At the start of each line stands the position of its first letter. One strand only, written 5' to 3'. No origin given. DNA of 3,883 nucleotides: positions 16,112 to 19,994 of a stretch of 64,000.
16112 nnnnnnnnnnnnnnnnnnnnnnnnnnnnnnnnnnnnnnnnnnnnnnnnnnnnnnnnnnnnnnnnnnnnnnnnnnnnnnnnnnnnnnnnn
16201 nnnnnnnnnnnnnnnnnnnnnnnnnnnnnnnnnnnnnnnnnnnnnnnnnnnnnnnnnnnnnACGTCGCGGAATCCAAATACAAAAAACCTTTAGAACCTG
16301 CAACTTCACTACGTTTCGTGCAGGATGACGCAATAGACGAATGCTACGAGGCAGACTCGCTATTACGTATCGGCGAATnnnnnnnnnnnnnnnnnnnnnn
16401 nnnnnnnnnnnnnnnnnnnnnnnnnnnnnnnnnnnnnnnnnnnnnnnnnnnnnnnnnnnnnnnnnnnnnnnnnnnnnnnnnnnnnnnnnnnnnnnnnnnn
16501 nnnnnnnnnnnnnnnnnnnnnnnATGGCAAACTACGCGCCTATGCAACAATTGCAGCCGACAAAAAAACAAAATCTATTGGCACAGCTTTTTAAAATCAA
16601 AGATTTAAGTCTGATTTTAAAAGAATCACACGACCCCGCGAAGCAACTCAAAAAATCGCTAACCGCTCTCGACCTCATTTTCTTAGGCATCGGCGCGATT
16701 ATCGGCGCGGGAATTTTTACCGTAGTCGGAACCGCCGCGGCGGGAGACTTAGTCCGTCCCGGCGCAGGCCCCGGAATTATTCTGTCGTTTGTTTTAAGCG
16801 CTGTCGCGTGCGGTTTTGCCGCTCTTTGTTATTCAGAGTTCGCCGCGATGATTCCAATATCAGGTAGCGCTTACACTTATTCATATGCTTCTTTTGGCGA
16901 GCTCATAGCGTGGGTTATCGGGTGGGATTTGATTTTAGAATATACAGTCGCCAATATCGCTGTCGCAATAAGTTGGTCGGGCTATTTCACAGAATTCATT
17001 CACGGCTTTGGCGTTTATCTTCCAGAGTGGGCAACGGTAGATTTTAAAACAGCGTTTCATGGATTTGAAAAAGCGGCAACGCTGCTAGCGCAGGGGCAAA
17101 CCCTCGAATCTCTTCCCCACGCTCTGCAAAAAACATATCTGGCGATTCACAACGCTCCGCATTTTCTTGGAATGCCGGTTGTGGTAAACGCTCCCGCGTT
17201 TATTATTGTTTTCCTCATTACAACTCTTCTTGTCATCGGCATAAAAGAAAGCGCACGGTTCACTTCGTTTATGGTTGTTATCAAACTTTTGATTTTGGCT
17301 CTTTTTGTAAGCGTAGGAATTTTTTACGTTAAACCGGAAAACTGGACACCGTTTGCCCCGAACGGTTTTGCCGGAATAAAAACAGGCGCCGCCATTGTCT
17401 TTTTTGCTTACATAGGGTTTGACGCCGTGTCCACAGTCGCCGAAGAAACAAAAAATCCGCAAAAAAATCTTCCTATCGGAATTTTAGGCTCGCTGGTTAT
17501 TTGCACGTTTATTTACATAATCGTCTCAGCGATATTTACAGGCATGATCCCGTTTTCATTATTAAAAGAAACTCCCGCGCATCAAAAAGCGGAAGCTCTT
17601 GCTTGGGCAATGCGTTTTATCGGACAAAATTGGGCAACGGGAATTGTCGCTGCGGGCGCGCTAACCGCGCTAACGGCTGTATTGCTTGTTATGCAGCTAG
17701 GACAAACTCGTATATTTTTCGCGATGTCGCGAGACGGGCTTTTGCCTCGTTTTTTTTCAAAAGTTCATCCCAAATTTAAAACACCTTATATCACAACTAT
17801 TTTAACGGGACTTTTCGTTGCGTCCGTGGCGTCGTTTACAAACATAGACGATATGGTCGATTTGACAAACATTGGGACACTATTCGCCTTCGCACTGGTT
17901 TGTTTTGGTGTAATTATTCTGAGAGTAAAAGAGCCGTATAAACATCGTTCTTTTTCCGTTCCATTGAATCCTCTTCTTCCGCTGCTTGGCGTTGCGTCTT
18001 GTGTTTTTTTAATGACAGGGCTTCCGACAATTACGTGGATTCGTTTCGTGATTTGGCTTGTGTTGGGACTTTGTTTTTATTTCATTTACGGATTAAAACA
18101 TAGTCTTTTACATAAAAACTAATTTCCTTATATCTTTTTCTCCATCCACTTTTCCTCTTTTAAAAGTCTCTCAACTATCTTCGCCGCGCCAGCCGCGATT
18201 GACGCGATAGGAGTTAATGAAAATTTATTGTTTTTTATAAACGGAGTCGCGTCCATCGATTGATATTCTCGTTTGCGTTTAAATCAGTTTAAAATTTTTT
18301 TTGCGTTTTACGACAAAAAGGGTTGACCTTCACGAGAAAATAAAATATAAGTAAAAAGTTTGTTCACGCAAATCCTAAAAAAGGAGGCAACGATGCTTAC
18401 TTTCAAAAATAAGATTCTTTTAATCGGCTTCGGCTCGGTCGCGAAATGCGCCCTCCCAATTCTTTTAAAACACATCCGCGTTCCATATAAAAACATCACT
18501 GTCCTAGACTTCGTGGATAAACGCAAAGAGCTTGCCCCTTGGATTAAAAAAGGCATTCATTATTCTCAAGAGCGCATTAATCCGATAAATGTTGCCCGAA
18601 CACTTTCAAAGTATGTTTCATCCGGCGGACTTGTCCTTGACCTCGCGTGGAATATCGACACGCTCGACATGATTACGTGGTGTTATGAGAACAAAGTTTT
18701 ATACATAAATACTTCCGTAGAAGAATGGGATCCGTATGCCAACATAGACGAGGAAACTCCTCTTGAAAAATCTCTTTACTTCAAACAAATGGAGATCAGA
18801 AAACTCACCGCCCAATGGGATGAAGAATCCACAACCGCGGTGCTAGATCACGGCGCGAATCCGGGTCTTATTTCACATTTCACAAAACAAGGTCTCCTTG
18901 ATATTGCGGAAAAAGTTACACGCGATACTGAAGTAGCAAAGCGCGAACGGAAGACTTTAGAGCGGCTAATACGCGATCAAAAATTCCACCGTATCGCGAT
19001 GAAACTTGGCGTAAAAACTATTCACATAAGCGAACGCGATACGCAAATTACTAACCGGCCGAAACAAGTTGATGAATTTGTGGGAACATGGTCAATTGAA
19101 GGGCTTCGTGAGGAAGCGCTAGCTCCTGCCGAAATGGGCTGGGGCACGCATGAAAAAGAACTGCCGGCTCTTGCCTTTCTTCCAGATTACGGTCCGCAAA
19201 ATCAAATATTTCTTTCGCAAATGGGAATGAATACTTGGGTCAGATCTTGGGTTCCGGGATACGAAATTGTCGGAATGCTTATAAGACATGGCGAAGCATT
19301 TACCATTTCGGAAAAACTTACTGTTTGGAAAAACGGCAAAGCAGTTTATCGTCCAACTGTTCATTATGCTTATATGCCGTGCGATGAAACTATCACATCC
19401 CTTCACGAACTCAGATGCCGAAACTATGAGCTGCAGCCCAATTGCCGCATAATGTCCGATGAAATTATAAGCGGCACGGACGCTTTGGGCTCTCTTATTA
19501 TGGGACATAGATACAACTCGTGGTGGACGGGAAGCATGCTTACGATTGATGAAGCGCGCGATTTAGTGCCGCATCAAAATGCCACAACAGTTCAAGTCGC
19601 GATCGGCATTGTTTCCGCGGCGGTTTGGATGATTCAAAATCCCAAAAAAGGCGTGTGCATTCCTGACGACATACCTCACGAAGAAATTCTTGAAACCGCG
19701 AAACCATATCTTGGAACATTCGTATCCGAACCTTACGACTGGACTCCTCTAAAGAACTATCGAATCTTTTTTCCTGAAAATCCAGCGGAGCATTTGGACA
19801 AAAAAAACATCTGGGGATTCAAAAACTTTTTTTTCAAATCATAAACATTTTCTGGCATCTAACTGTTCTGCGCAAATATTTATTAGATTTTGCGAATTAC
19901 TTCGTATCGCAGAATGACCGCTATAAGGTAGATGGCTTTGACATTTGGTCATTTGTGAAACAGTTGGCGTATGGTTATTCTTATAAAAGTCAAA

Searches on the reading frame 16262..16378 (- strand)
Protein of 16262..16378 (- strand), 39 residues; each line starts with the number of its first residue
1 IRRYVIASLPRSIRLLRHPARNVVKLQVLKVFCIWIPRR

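Call 47: search_protein_families(library=pfam, proteins=[window:16262-16378:-], max_evalue=10)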
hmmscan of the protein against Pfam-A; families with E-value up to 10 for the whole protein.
seq(39 aa): 1 family
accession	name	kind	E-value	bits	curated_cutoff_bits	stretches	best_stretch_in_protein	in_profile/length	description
PF06814.19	GOST_TM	-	0.052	13.6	25.2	1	5-34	157-185/246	GOST, seven transmembrane domain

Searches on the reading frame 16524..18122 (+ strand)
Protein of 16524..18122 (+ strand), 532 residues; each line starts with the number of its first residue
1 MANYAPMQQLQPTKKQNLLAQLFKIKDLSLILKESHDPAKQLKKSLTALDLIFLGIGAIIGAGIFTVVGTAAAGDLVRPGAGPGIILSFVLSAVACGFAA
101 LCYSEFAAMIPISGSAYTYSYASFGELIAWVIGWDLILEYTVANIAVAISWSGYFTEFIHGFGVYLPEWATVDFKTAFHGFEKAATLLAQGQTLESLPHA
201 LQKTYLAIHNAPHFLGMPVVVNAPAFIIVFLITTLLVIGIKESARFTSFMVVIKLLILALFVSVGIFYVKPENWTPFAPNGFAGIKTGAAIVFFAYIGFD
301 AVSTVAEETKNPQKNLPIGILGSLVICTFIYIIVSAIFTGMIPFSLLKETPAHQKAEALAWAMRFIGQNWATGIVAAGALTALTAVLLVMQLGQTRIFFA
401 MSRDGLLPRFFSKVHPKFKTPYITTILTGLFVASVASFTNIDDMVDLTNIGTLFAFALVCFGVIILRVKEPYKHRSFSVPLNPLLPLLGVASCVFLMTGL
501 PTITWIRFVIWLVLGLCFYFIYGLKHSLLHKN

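Call 11: find_encoding_contigs(protein=window:16524-18122:+, flank=3000, max_places=10)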
Protein window:16524-18122:+ (532 aa): 2 contigs read that carry it; 2 places shown.
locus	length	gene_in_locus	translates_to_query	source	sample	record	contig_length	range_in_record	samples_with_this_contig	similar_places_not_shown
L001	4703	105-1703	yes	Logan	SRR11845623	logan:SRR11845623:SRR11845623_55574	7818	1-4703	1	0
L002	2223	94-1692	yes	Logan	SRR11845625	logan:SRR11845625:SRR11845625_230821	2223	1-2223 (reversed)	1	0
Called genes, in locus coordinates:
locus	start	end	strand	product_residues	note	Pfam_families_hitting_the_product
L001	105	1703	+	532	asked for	PF00324:AA_permease, PF13520:AA_permease_2, PF13906:AA_permease_C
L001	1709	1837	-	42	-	-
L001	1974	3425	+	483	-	PF03435:Sacchrp_dh_NADP, PF16653:Sacchrp_dh_C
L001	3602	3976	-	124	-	-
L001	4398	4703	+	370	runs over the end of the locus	PF00465:Fe-ADH, PF13685:Fe-ADH_2 (weak), PF25137:ADH_Fe_C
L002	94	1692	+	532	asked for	PF00324:AA_permease, PF13520:AA_permease_2, PF13906:AA_permease_C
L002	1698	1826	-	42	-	-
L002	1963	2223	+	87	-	?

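Call 13: search_protein_families(library=pfam, proteins=[window:16524-18122:+], max_evalue=0.01)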
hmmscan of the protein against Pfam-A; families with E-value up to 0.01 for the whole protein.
window:16524-18122:+ (532 aa): 3 families
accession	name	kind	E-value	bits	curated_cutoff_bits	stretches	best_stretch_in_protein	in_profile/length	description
PF13520.12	AA_permease_2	-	7.4e-54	183.7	27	1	47-497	2-401/427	Amino acid permease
PF00324.27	AA_permease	-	3e-39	135.4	24.6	1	51-498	2-418/470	Amino acid permease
PF13906.12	AA_permease_C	-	2.6e-15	56.7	27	1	477-527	1-51/51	C-terminus of AA_permease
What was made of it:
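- On REP/BIME (RAYT-associated): Only the neighbouring genes were scanned (calls 11, 13), and none is a transposase.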

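Call 24: find_homologous_proteins(query=window:16524-18122:+, max_evalue=1e-50)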
Query window:16524-18122:+ (532 aa): 8000 proteins with E <= 1e-50 among 8000 candidates; the best 120 are listed.
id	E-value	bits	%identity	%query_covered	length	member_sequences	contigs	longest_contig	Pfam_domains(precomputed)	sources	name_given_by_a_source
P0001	0.0e+0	1171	100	100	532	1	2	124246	PF13906.13,PF13520.13,PF00324.28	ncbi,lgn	-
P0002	8.4e-276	934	79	100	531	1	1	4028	PF13906.13,PF13520.13,PF00324.28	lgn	-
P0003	3.6e-273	925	80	97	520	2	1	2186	PF13906.13,PF13520.13,PF00324.28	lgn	-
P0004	3.1e-272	922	78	98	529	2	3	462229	PF13906.13,PF13520.13,PF00324.28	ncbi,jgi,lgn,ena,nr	ncbi:MAG TPA: amino acid permease [Candidatus Omnitrophota bacterium]|nr:amino acid permease [Candid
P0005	3.0e-269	912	77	98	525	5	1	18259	PF13906.13,PF13520.13,PF00324.28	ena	-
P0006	5.7e-268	908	78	98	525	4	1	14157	PF13906.13,PF13520.13,PF00324.28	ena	-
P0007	2.2e-267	906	78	97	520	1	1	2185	PF13906.13,PF13520.13,PF00324.28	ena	-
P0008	4.7e-267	905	75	100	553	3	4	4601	PF13906.13,PF13520.13,PF00324.28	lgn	-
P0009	1.2e-266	904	76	98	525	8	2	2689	PF13906.13,PF13520.13,PF00324.28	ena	-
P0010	3.3e-266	902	78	97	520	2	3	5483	PF13906.13,PF13520.13,PF00324.28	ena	-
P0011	2.0e-265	900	77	98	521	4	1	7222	PF13906.13,PF13520.13,PF00324.28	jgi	jgi:APA family basic amino acid/polyamine antiporter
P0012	3.0e-262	889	76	98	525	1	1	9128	PF13906.13,PF13520.13,PF00324.28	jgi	-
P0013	5.2e-261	885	76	97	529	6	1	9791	PF13906.13,PF13520.13,PF00324.28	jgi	jgi:APA family basic amino acid/polyamine antiporter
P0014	7.6e-260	881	75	97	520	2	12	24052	PF13906.13,PF13520.13,PF00324.28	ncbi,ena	-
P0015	3.4e-259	879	76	97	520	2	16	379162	PF13906.13,PF13520.13,PF00324.28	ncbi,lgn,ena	-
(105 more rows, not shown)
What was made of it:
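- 16524..18122 (+): APC-family amino-acid/polyamine permease. Its closest named relatives are from Candidatus Omnitrophota. calls 13, 24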

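Call 25: find_encoding_contigs(protein=P0004, flank=4000, max_places=3)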
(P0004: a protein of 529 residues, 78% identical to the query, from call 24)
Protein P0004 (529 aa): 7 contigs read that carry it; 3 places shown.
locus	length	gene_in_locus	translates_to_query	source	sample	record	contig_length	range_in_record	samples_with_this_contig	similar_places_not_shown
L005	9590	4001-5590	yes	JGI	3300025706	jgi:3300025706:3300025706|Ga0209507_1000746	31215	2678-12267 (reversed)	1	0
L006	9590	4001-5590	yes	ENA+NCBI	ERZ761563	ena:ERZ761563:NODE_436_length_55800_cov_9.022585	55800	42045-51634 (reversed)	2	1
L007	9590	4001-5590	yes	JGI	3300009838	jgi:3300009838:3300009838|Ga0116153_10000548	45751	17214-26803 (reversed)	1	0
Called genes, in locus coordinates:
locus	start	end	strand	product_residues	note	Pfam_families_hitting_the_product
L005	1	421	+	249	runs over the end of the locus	PF00300:His_Phos_1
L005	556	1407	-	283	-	PF00210:Ferritin, PF02915:Rubrerythrin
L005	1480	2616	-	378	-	PF04055:Radical_SAM, PF06969:HemN_C (weak)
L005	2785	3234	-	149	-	PF07963:N_methyl (weak)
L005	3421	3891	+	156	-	PF01243:PNPOx_N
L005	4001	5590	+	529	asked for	PF00324:AA_permease, PF13520:AA_permease_2, PF13906:AA_permease_C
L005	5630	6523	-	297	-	PF00037:Fer4, PF12797:Fer4_2 (weak), PF12837:Fer4_6 (weak), PF13187:Fer4_9, PF13237:Fer4_10 (weak), PF12838:Fer4_7, PF00037:Fer4, PF01058:Oxidored_q6, +2 more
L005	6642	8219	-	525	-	PF00329:Complex1_30kDa, PF00374:NiFeSe_Hases (weak), PF00346:Complex1_49kDa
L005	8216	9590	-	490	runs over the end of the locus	PF00361:Proton_antipo_M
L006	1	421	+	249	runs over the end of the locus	PF00300:His_Phos_1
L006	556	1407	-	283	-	PF00210:Ferritin, PF02915:Rubrerythrin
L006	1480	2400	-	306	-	PF04055:Radical_SAM, PF06969:HemN_C (weak)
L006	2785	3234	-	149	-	PF07963:N_methyl (weak)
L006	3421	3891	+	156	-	PF01243:PNPOx_N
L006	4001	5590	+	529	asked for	PF00324:AA_permease, PF13520:AA_permease_2, PF13906:AA_permease_C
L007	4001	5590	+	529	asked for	PF00324:AA_permease, PF13520:AA_permease_2, PF13906:AA_permease_C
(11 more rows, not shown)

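Call 26: find_encoding_contigs(protein=P0002, flank=4000, max_places=3)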
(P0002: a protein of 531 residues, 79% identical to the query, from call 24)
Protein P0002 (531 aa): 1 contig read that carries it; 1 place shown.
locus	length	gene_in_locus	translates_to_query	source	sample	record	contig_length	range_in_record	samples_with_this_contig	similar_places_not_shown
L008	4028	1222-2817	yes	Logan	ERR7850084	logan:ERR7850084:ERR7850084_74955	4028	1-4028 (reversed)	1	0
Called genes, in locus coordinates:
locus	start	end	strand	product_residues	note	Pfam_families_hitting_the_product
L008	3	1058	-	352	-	?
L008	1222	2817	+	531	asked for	PF00324:AA_permease, PF13520:AA_permease_2, PF13906:AA_permease_C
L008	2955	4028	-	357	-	?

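Call 27: find_encoding_contigs(protein=P0005, flank=4000, max_places=3)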
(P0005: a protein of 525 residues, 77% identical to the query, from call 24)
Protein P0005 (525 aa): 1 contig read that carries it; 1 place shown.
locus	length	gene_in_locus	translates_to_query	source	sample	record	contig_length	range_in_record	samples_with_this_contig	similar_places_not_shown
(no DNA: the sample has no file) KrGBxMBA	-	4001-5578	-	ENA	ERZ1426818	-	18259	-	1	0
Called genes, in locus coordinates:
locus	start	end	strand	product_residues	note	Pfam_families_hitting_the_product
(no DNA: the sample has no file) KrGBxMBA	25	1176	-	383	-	PF04055:Radical_SAM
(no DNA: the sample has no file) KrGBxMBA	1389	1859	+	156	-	PF01243:PNPOx_N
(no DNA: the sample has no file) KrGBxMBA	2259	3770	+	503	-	PF00916:Sulfate_transp, PF01740:STAS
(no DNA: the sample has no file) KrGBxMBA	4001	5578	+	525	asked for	PF00324:AA_permease, PF13520:AA_permease_2, PF13906:AA_permease_C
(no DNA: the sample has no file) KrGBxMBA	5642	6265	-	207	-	PF00375:SDF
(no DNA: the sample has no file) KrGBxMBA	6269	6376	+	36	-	?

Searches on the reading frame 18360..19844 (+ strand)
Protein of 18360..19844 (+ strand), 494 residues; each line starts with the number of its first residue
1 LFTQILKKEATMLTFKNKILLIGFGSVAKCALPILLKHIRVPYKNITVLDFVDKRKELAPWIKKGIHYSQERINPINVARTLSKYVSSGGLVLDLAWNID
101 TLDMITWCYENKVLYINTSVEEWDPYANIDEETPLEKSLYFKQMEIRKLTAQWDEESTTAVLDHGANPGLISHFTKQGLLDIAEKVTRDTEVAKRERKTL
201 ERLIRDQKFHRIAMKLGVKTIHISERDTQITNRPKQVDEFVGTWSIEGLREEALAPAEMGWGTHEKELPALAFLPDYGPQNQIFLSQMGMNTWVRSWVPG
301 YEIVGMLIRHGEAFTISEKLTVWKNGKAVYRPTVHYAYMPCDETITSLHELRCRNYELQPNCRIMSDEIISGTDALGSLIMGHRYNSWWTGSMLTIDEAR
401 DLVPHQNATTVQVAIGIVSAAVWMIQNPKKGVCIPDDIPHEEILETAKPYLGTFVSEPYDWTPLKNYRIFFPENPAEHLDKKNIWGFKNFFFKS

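Call 13: search_protein_families(library=pfam, proteins=[window:18360-19844:+], max_evalue=0.01)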
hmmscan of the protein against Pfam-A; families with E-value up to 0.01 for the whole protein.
window:18360-19844:+ (494 aa): 2 families
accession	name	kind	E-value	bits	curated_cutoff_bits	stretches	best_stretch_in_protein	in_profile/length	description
PF16653.10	Sacchrp_dh_C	-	3.7e-32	112.9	31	1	165-455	1-261/265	Saccharopine dehydrogenase C-terminal domain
PF03435.24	Sacchrp_dh_NADP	-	2.5e-26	93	25.1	1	19-161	1-129/129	Saccharopine dehydrogenase NADP binding domain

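Call 80: list_cluster_members(proteins=[P0001, P0124, L014:2122-2691:-, L014:9188-9934:+, L014:1137-2102:-, L015:2659-3048:+, window:18360-19844:+, window:13830-14597:-])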
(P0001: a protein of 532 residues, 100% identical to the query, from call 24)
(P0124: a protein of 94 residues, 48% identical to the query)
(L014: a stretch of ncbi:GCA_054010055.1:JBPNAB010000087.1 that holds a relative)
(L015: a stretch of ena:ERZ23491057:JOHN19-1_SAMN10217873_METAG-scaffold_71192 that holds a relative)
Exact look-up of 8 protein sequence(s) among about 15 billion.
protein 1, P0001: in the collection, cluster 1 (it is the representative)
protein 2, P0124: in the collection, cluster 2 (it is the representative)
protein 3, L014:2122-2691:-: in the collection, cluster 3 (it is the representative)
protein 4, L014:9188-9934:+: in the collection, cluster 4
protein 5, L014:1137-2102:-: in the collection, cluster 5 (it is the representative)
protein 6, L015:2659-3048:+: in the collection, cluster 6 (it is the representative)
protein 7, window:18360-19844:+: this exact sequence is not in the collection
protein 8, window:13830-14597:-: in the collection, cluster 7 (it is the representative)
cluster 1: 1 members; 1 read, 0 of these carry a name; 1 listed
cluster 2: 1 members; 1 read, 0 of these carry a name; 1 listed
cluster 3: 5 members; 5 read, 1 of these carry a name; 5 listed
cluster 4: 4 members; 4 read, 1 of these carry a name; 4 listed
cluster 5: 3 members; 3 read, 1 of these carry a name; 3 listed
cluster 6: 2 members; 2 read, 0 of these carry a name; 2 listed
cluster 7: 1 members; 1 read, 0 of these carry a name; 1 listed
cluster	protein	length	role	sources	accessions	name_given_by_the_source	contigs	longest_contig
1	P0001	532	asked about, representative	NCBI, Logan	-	-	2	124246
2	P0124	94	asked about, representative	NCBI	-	-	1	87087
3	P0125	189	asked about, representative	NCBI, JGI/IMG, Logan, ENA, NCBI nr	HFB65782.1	MAG TPA: elongation factor P [Aeromonadales bacterium] | elongation factor P [Aeromonadales bacterium]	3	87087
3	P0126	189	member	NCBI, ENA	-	-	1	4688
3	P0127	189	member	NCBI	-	-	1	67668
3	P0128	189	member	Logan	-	-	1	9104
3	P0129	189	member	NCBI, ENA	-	-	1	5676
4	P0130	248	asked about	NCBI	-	-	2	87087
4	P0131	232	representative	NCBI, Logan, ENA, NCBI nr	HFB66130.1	MAG TPA: epoxyqueuosine reductase QueH [Aeromonadales bacterium] | epoxyqueuosine reductase QueH [Aeromonadales bacterium]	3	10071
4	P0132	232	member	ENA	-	-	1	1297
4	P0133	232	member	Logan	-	-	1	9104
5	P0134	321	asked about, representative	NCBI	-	-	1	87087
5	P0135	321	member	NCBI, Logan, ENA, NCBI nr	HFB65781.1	MAG TPA: elongation factor P--(R)-beta-lysine ligase [Aeromonadales bacterium] | elongation factor P--(R)-beta-lysine ligase [Aeromonadales bacterium]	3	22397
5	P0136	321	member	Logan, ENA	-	-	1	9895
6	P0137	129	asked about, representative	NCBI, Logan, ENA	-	-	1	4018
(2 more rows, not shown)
